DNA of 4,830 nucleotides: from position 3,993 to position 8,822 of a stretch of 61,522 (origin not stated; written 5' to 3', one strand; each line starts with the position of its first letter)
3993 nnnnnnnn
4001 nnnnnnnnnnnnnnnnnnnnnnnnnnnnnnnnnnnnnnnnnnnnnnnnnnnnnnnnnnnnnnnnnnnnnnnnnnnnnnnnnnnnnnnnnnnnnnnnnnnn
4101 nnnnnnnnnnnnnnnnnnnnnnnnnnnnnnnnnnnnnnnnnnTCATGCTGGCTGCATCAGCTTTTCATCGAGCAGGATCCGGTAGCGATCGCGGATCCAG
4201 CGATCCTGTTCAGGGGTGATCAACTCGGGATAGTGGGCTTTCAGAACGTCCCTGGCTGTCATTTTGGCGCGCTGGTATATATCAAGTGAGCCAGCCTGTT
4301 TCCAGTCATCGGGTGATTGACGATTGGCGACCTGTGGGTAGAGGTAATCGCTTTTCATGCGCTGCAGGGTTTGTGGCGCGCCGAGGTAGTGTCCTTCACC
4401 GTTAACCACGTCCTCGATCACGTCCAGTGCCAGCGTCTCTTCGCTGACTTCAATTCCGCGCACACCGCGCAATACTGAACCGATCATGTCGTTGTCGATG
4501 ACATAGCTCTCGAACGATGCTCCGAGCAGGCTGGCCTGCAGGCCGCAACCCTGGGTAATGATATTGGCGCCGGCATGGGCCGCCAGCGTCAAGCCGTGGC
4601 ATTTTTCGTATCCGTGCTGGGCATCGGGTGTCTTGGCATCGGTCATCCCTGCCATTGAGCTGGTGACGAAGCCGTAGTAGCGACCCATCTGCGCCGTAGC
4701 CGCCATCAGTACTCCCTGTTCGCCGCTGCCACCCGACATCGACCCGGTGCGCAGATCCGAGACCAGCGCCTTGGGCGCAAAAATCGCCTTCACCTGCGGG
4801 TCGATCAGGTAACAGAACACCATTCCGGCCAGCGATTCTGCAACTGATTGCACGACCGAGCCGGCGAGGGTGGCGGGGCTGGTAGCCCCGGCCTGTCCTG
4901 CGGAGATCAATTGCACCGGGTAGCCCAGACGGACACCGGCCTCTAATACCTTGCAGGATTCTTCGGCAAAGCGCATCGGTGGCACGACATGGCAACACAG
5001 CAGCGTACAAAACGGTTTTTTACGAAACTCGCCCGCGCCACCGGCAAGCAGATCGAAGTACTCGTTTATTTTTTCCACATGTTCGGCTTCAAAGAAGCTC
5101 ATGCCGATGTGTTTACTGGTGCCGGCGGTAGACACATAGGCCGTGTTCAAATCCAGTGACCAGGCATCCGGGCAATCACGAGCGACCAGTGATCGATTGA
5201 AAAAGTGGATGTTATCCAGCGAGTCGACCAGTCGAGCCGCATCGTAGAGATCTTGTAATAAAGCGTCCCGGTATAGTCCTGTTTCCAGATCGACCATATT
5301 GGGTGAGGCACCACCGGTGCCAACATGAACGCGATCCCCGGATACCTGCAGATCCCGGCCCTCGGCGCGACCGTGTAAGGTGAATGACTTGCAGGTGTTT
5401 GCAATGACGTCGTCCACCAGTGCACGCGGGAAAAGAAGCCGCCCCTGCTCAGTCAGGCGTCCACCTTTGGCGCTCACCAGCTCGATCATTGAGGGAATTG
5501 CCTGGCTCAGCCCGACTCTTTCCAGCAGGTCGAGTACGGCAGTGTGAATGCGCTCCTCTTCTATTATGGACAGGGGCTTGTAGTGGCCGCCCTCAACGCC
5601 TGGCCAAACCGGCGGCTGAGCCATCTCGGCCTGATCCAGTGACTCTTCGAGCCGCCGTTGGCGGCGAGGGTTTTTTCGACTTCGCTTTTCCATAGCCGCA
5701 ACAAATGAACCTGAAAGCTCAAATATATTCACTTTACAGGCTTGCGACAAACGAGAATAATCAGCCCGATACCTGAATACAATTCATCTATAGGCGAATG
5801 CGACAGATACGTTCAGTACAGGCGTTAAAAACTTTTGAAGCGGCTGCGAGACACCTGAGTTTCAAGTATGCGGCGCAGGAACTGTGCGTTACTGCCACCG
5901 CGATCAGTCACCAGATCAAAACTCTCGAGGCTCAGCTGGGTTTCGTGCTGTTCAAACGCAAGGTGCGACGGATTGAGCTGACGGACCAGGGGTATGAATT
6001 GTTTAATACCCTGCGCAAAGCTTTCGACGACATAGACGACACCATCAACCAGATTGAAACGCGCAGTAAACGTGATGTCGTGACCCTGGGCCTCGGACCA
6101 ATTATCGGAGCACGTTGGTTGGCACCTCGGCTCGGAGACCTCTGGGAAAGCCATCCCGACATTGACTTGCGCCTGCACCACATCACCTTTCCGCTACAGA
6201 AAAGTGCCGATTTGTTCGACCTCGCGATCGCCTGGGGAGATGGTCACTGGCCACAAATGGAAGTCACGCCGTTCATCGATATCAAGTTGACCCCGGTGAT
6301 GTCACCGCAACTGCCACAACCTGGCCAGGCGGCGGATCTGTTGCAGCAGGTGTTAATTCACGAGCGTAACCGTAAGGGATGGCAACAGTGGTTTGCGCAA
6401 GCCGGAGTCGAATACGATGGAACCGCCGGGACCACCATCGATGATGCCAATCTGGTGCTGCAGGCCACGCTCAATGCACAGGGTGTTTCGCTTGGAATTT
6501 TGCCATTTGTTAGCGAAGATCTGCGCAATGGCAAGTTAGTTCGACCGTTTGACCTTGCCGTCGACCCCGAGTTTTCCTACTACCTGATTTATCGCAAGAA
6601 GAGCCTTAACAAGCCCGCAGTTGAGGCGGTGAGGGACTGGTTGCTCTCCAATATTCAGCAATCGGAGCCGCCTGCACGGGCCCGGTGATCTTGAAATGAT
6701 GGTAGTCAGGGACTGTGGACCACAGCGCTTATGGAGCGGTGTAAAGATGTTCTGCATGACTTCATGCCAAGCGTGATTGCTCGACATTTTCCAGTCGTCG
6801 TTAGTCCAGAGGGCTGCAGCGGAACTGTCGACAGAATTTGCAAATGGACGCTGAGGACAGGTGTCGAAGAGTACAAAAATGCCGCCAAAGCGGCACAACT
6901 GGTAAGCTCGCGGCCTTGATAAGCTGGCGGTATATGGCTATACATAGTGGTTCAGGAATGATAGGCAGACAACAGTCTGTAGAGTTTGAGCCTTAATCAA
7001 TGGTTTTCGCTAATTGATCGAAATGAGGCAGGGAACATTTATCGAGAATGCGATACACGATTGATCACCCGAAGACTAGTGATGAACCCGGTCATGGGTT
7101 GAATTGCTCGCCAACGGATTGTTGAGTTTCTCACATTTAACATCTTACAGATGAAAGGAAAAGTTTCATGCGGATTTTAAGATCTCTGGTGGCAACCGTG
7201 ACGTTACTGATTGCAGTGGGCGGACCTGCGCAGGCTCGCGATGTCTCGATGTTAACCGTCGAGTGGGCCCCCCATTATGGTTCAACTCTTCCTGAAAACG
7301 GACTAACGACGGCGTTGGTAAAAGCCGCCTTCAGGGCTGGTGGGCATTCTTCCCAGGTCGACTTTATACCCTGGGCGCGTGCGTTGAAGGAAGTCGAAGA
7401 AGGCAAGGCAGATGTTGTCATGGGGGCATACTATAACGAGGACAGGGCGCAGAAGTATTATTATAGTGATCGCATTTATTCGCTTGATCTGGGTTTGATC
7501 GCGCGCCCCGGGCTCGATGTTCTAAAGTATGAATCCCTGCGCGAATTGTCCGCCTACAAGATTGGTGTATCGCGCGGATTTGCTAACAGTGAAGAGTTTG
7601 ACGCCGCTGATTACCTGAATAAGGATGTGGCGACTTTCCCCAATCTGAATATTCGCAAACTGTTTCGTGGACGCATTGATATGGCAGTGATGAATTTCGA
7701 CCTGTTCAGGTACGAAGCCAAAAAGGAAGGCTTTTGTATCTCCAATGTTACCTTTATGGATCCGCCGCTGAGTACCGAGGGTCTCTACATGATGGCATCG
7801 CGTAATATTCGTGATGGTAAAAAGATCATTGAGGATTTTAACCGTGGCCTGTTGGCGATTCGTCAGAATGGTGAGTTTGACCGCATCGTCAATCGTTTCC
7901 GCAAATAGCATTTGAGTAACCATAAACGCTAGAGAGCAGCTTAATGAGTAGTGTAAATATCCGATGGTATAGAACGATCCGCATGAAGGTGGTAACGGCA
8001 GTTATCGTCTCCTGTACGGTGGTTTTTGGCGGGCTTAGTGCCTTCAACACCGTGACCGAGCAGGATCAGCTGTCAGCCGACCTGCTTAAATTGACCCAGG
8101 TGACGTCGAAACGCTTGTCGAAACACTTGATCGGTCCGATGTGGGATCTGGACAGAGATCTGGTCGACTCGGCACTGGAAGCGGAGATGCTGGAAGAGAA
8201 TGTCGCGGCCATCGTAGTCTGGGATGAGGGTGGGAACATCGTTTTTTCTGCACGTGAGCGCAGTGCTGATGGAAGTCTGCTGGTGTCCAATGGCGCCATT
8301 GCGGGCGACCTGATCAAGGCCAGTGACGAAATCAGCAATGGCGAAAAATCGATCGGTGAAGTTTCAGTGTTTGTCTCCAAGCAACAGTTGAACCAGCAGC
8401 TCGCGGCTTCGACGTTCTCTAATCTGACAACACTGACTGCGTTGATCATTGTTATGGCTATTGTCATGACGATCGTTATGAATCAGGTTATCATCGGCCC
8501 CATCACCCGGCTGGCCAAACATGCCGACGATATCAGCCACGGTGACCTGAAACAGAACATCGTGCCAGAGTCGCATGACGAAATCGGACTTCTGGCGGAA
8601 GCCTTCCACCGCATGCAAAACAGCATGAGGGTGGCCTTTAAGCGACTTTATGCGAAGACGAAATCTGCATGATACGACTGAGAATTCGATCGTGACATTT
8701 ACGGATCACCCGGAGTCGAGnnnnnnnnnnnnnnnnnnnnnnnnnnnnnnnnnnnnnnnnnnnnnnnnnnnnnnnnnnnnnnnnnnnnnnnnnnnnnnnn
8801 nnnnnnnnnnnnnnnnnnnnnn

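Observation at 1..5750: Non-Pyl MttB-family methyltransferase operon with no corrinoid protein, coupled to a TMADH-type flavoprotein, a ThDP enzyme and an FAD oxidoreductase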

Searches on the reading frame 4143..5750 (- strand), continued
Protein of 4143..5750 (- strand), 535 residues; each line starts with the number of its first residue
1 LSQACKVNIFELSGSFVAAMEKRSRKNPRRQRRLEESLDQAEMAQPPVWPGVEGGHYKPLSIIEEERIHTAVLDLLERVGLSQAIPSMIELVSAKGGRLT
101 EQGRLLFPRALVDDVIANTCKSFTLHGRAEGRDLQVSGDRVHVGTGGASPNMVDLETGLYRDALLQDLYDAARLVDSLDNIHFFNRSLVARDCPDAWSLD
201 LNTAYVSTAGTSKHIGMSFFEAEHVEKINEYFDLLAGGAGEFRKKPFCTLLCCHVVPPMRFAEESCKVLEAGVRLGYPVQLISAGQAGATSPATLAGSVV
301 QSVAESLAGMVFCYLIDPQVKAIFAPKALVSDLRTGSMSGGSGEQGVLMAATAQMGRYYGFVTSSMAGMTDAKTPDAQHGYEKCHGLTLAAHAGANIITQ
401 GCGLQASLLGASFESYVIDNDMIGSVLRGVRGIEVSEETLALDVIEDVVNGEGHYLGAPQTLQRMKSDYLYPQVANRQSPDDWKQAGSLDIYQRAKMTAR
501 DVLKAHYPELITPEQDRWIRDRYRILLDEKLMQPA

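Call 112: get_annotated_region(hit=H56, flank=2500)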
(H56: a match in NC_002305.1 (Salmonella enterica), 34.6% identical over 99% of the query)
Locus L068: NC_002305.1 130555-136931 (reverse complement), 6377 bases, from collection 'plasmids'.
description: Salmonella enterica subsp. enterica serovar Typhi plasmid R27, complete sequence
organism: Salmonella enterica (NCBI taxid 90370)
taxonomy: Bacteria; Pseudomonadota; Gammaproteobacteria; Enterobacterales; Enterobacteriaceae; Salmonella; Salmonella enterica
host: -; source: -; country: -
typing (MOB-suite, as given by PLSDB): conjugative; replicon IncFIA; relaxase MOBH; mating-pair formation MPF_F
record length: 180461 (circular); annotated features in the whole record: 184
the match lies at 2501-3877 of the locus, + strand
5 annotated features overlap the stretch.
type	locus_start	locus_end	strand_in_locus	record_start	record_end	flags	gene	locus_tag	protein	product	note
CDS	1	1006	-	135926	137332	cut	-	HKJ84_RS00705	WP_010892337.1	ISNCY family transposase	-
CDS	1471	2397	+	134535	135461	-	tcuR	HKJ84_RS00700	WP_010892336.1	tricarballylate utilization LysR family transcriptional regulator TcuR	-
CDS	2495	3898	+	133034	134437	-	tcuA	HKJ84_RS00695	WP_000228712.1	FAD-dependent tricarballylate dehydrogenase TcuA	-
CDS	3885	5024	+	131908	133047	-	tcuB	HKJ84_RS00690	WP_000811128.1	tricarballylate utilization 4Fe-4S protein TcuB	-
CDS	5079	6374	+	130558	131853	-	-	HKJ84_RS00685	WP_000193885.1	MFS transporter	-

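Call 113: get_annotated_region(hit=H46, flank=8000)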
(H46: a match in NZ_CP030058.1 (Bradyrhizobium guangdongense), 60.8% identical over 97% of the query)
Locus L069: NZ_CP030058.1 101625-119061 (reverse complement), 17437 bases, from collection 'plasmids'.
description: Bradyrhizobium guangdongense strain CCBAU 51658 plasmid unnamed, complete sequence
organism: Bradyrhizobium guangdongense (NCBI taxid 1325090)
taxonomy: Bacteria; Pseudomonadota; Alphaproteobacteria; Hyphomicrobiales; Nitrobacteraceae; Bradyrhizobium; Bradyrhizobium guangdongense
host: -; source: Arachis hypogaea,Microbe,nodule; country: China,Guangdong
typing (MOB-suite, as given by PLSDB): mobilizable; relaxase MOBP
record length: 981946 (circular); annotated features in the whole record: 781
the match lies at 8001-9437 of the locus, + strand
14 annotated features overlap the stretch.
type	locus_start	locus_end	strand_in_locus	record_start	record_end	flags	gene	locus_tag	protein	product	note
CDS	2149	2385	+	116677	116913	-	-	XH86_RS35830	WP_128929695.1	helix-turn-helix transcriptional regulator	GO:0006355 - regulation of DNA-templated transcription [Evidence IEA]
CDS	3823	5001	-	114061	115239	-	-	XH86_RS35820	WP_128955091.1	IS91 family transposase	-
CDS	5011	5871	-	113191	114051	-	-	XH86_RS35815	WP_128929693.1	site-specific integrase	-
CDS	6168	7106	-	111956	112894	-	-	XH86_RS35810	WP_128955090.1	FAD-binding protein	-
CDS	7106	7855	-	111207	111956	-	-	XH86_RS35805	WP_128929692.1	electron transfer flavoprotein subunit beta/FixA family protein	-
CDS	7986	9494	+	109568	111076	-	tcuA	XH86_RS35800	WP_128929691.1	FAD-dependent tricarballylate dehydrogenase TcuA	-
CDS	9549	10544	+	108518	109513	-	-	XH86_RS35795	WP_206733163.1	NrtA/SsuA/CpmA family ABC transporter substrate-binding protein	-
CDS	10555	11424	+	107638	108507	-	-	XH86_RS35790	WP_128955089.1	ABC transporter permease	-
CDS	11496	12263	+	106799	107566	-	-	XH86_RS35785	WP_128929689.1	ABC transporter permease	-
CDS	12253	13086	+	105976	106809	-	-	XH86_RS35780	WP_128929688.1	ABC transporter ATP-binding protein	-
CDS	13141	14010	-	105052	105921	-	-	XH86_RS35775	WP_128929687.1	CoA ester lyase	-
CDS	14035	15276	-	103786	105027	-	-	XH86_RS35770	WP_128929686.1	CoA transferase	-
CDS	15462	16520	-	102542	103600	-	-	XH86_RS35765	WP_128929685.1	putative sulfate exporter family transporter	-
CDS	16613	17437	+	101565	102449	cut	-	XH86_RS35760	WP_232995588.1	LysR family transcriptional regulator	-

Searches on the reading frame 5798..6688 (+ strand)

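Call 3: search_protein_families(library=pfam, proteins=[window:5798-6688:+])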
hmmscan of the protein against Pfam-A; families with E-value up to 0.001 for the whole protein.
window:5798-6688:+ (296 aa): 2 families
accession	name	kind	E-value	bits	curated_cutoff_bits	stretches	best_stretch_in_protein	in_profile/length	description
PF03466.25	LysR_substrate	-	2.3e-30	106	28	1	91-284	4-206/209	LysR substrate binding domain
PF00126.33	HTH_1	-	6.9e-19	68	26.6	1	8-65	2-59/60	Bacterial regulatory helix-turn-helix protein, lysR family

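Call 4: search_protein_families(library=ncbifam, proteins=[window:5798-6688:+])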
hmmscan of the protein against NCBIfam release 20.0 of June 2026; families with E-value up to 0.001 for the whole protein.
window:5798-6688:+ (296 aa): 51 families (the best 25 are shown)
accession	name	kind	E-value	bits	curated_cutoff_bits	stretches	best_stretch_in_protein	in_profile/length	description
NF008352.0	PRK11139.1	subfamily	2.2e-85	286.4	288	1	2-290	3-296/305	transcriptional regulator GcvA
TIGR03418.1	chol_sulf_TF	equivalog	8.1e-59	199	324.8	1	6-284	2-290/291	choline sulfate utilization transcriptional regulator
NF007491.0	PRK10086.1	equivalog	6.7e-56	189.4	316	1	8-288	20-311/313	DNA-binding transcriptional regulator DsdC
NF041130.1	PenR_Burk_TF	exception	1.4e-50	172.1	625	1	6-286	9-289/292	beta-lactamase transcriptional regulator PenR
TIGR02036.1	dsdC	equivalog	1.3e-39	136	352.4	1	9-286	12-301/302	DNA-binding transcriptional regulator DsdC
NF008416.0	PRK11242.1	equivalog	3.8e-18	65.8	277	1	10-183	6-184/300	transcriptional regulator CynR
NF045990.1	TransRegCbbRRhodb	equivalog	6.8e-18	64.7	450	1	7-285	8-299/304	LysR family regulator CbbR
NF040786.1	LysR_Sec_metab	equivalog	2.2e-17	63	250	1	8-127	4-125/298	selenium metabolism-associated LysR family transcriptional regulator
NF047520.1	trans_act_CidR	equivalog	3.7e-17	62.4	415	1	7-126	3-124/292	cidABC operon transcriptional activator CidR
NF045775.1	acetoin_reg_AlsR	exception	3.3e-16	59.6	430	1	8-137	4-135/290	acetoin biosynthesis transcriptional regulator AlsR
TIGR03339.1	phn_lysR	subfamily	4.9e-16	58.8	341.1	1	10-126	2-117/279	aminoethylphosphonate catabolism associated LysR family transcriptional regulator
NF007439.0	PRK09986.1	equivalog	6.2e-16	58.6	290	1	7-130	9-134/296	LysR family transcriptional regulator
NF040888.1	trans_reg_YafC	equivalog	2.8e-15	56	470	1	8-252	6-258/293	DNA-binding transcriptional regulator YafC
NF053705.1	TransRegGltCGpos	equivalog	1.6e-14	53.8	350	1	10-130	6-128/300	glutamate biosynthesis transcriptional regulator GltC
TIGR03298.1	argP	subfamily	5.8e-14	51.9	273.55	1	8-93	4-88/292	ArgP/LysG family DNA-binding transcriptional regulator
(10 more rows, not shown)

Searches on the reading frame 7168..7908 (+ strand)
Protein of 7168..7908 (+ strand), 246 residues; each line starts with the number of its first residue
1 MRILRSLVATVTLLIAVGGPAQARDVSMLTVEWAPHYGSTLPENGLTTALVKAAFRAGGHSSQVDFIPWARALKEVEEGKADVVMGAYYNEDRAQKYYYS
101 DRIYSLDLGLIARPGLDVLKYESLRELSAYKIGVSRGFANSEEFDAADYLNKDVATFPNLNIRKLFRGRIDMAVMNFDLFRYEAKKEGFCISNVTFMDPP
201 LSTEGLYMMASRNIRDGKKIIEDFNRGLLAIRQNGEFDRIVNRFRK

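Call 3: search_protein_families(library=pfam, proteins=[window:7168-7908:+])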
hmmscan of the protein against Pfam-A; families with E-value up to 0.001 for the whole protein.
window:7168-7908:+ (246 aa): 1 family
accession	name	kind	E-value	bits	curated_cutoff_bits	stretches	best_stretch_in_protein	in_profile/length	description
PF00497.25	SBP_bac_3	-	5.7e-10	39.5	26.4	1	45-244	23-129/132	Bacterial extracellular solute-binding proteins, family 3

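Call 4: search_protein_families(library=ncbifam, proteins=[window:7168-7908:+])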
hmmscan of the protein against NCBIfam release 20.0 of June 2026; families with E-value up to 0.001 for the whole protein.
window:7168-7908:+ (246 aa): 1 family
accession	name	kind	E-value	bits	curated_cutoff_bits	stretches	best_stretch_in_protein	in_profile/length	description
TIGR01096.1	3A0103s03R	subfamily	1.7e-08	34.3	256.35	1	72-243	75-248/250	lysine/arginine/ornithine ABC transporter substrate-binding protein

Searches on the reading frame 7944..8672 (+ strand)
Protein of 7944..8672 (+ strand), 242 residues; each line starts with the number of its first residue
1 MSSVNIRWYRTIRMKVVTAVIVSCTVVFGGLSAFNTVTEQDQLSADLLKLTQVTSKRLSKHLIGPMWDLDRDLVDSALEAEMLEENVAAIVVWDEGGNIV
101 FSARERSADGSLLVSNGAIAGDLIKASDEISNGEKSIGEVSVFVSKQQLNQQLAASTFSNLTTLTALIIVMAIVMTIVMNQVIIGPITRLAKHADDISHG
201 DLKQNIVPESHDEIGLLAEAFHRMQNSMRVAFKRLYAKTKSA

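Call 3: search_protein_families(library=pfam, proteins=[window:7944-8672:+])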
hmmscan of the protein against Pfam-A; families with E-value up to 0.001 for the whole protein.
window:7944-8672:+ (242 aa): 1 family
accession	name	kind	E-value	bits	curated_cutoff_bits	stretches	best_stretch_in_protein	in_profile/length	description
PF00672.30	HAMP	-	4.7e-13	49.7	25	1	182-229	5-52/53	HAMP domain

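Call 4: search_protein_families(library=ncbifam, proteins=[window:7944-8672:+])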
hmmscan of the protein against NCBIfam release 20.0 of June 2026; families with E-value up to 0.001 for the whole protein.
window:7944-8672:+ (242 aa): 26 families (the best 25 are shown)
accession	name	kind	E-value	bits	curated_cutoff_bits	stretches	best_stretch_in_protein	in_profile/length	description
NF053592.1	HK_near_YfiR_like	equivalog_domain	1.3e-11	44.5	194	1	15-225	9-218/223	sensor histidine kinase, YfiR-like protein-associated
NF033092.0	HK_WalK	equivalog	1.4e-11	43.7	725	1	131-231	150-249/594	cell wall metabolism sensor histidine kinase WalK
NF040691.1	MtrAB_MtrB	equivalog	8.9e-11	41.5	450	1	141-235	171-264/507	MtrAB system histidine kinase MtrB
NF038263.1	prot_phos_SiaA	equivalog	1.2e-09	37.3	700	1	160-235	311-386/658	biofilm regulation protein phosphatase SiaA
NF007423.1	PRK09966.1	equivalog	6.6e-09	35.1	325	1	19-229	20-222/390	diguanylate cyclase DgcN/YfiN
NF047851.1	MCPCitTducer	equivalog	1.2e-08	34.5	900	1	158-228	192-262/553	methyl-accepting chemotaxis citrate transducer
NF058645.1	MCPCtpMPsAe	equivalog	2e-08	33.5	900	1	141-232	188-280/558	methyl-accepting chemotaxis protein CtpM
NF008184.0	PRK10935.1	equivalog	4.6e-08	32.1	553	1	140-238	132-232/565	nitrate/nitrite two-component system sensor histidine kinase NarQ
NF007837.0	PRK10549.1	equivalog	3.1e-07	29.5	603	1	164-228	169-233/466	envelope stress sensor histidine kinase BaeS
NF012163.2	BaeS_SmeS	equivalog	3.7e-07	29.4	500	1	161-227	166-232/457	sensor histidine kinase efflux regulator BaeS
NF008312.0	PRK11100.1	equivalog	1.6e-06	27.2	356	1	130-227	154-249/477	two-component system sensor histidine kinase CreC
NF052458.1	PhdiestGepA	equivalog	1.8e-06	26.4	1200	1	140-236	326-422/840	phosphodiesterase GepA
NF007896.0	PRK10600.1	equivalog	2.2e-06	26.6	578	1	134-236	121-231/598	nitrate/nitrite two-component system sensor histidine kinase NarX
NF041210.1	his_kin_PieS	equivalog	1.4e-05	24.3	850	1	167-229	175-237/474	two component system sensor histidine kinase PieS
TIGR01386.1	cztS_silS_copS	subfamily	1.4e-05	24.3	292.55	1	41-235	33-241/457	heavy metal sensor histidine kinase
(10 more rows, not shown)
